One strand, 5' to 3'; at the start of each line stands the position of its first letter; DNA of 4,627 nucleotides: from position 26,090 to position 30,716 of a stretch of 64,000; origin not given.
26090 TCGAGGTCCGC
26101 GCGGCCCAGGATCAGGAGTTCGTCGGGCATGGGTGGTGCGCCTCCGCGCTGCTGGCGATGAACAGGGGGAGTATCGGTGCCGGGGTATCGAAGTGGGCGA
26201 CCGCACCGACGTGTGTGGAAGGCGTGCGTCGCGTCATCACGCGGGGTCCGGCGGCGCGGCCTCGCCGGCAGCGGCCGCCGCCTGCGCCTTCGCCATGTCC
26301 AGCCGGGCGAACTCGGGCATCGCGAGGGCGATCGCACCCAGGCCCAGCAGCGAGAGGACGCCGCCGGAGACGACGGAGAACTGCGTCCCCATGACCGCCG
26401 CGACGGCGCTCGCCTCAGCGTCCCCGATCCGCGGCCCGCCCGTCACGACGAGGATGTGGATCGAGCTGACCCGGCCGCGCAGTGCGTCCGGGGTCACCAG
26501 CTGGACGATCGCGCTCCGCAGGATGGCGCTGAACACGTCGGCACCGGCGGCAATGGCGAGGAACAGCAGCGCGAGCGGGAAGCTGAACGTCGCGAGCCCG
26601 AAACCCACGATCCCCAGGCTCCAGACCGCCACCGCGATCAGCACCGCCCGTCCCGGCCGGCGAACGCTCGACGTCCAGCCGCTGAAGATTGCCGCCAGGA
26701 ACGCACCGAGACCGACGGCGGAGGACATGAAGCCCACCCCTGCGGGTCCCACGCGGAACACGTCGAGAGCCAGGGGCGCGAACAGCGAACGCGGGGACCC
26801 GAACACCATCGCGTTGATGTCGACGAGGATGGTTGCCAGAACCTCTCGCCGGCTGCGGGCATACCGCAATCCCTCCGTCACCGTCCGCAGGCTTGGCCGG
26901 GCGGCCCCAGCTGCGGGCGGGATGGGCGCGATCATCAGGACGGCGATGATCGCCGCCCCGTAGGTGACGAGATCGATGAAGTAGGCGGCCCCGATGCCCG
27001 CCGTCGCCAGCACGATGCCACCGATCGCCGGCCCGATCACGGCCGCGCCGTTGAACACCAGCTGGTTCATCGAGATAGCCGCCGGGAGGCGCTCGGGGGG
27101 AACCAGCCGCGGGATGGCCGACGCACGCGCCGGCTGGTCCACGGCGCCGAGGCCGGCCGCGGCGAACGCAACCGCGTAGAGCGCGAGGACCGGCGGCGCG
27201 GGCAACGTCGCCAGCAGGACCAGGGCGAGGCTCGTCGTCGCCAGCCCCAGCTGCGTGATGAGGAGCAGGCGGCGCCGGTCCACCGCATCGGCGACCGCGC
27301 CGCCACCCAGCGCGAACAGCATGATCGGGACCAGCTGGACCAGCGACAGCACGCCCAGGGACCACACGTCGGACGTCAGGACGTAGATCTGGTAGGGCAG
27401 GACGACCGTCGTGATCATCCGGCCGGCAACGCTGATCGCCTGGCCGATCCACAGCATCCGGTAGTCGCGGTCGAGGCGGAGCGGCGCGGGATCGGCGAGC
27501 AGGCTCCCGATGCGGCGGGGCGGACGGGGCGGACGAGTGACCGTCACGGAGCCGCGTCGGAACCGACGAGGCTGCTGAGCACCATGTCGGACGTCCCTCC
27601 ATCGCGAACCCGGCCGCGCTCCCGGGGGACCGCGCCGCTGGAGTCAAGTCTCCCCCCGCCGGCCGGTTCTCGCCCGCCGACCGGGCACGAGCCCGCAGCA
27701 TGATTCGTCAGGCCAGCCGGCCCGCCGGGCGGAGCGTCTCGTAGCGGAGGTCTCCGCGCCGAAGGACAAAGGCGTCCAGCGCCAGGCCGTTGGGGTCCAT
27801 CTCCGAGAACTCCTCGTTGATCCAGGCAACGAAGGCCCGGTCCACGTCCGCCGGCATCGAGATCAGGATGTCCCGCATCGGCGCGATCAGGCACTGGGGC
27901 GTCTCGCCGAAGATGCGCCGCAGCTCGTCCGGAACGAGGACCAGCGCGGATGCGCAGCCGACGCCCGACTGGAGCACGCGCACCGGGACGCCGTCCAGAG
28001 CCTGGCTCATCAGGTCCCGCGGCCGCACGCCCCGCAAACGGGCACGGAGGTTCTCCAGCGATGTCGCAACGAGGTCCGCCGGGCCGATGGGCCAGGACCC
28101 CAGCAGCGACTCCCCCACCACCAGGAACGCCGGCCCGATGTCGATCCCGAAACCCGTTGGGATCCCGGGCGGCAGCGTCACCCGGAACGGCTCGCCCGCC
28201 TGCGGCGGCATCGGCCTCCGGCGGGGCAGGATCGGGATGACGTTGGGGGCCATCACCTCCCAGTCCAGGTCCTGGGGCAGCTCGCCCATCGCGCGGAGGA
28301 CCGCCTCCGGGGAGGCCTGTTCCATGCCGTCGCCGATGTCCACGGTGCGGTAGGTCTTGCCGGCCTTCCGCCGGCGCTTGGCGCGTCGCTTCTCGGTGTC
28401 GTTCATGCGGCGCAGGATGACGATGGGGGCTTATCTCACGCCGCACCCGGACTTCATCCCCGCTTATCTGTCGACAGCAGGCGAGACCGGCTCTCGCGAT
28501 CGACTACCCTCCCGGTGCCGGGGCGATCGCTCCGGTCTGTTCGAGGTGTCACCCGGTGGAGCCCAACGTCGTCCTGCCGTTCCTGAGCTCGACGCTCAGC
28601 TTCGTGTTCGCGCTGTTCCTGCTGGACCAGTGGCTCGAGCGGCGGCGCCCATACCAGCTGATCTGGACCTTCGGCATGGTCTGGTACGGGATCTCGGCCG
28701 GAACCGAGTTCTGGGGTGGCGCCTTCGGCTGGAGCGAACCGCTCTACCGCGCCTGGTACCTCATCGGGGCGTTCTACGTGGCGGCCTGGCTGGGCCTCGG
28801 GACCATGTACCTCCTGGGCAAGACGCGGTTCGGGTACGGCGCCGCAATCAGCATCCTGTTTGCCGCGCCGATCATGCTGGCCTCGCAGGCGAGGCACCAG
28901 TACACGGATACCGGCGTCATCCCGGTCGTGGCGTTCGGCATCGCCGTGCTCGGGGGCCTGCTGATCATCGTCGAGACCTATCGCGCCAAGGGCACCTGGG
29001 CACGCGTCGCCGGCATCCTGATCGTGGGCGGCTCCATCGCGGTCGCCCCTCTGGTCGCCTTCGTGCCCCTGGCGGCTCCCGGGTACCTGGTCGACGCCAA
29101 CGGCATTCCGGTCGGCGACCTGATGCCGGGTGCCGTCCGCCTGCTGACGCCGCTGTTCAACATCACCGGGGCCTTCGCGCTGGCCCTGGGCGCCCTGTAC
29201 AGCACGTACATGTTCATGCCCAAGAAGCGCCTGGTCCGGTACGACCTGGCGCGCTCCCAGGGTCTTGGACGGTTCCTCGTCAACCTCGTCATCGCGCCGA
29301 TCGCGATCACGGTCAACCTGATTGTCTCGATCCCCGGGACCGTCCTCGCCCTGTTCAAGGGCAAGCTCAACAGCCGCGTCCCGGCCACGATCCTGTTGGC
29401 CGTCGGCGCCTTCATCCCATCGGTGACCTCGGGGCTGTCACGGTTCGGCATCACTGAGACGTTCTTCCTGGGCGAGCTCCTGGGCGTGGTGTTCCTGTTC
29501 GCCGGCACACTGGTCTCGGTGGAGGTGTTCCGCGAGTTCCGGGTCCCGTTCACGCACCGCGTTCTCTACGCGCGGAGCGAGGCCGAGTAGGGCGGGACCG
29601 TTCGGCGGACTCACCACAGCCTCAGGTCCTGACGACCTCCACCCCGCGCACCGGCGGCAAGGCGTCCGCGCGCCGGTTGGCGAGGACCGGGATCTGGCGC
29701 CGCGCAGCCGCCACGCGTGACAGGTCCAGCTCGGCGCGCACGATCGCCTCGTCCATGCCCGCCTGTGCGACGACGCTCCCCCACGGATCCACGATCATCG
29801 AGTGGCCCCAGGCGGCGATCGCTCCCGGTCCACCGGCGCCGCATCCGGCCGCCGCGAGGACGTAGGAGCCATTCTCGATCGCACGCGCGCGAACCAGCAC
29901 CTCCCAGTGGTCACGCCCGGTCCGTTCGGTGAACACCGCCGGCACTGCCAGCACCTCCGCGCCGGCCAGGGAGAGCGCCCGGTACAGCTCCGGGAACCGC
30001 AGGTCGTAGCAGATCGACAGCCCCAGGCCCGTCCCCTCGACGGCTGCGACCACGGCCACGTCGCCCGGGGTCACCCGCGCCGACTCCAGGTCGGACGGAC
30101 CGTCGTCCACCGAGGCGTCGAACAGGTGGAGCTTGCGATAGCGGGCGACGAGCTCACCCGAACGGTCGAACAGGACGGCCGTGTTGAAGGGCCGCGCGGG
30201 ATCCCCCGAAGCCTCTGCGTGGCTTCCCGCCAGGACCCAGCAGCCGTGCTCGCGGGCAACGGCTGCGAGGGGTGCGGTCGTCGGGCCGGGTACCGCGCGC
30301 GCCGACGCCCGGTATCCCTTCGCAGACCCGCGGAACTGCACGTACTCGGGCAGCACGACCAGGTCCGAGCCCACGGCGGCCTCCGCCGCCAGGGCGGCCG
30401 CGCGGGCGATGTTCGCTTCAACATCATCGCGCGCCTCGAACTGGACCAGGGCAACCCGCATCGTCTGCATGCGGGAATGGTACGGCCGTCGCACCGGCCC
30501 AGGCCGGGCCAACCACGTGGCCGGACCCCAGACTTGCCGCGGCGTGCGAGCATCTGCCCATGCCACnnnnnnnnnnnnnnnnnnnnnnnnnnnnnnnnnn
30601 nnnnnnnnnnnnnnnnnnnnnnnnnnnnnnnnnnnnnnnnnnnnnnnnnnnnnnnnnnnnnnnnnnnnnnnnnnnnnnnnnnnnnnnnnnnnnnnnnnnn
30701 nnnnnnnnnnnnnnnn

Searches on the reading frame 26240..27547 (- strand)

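Call 49: search_protein_families(library=pfam, proteins=[window:26240-27547:-], max_evalue=0.00001)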
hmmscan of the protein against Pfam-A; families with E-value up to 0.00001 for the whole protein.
window:26240-27547:- (436 aa): 2 families
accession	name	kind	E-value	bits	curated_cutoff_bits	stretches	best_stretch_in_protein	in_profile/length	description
PF05977.19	MFS_3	-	1.7e-37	129.5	27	1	21-420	5-405/524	Transmembrane secretion effector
PF07690.21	MFS_1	-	1e-25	90.8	33.4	1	32-369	1-340/347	Major Facilitator Superfamily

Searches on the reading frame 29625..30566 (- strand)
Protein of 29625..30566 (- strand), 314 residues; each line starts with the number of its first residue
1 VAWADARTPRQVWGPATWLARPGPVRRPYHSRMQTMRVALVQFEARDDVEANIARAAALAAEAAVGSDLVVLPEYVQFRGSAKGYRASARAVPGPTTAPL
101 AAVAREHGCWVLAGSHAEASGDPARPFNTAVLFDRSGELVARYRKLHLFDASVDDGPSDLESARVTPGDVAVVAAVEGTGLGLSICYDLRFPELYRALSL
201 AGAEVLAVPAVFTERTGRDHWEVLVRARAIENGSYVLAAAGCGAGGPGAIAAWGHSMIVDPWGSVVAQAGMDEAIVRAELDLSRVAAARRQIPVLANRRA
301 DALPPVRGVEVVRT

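Call 49: search_protein_families(library=pfam, proteins=[window:29625-30566:-], max_evalue=0.00001)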
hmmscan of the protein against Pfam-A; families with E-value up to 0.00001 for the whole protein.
window:29625-30566:- (314 aa): 1 family
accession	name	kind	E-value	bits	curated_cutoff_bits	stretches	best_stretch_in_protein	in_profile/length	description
PF00795.27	CN_hydrolase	-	6.2e-63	212.9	23.2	1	37-290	1-256/256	Carbon-nitrogen hydrolase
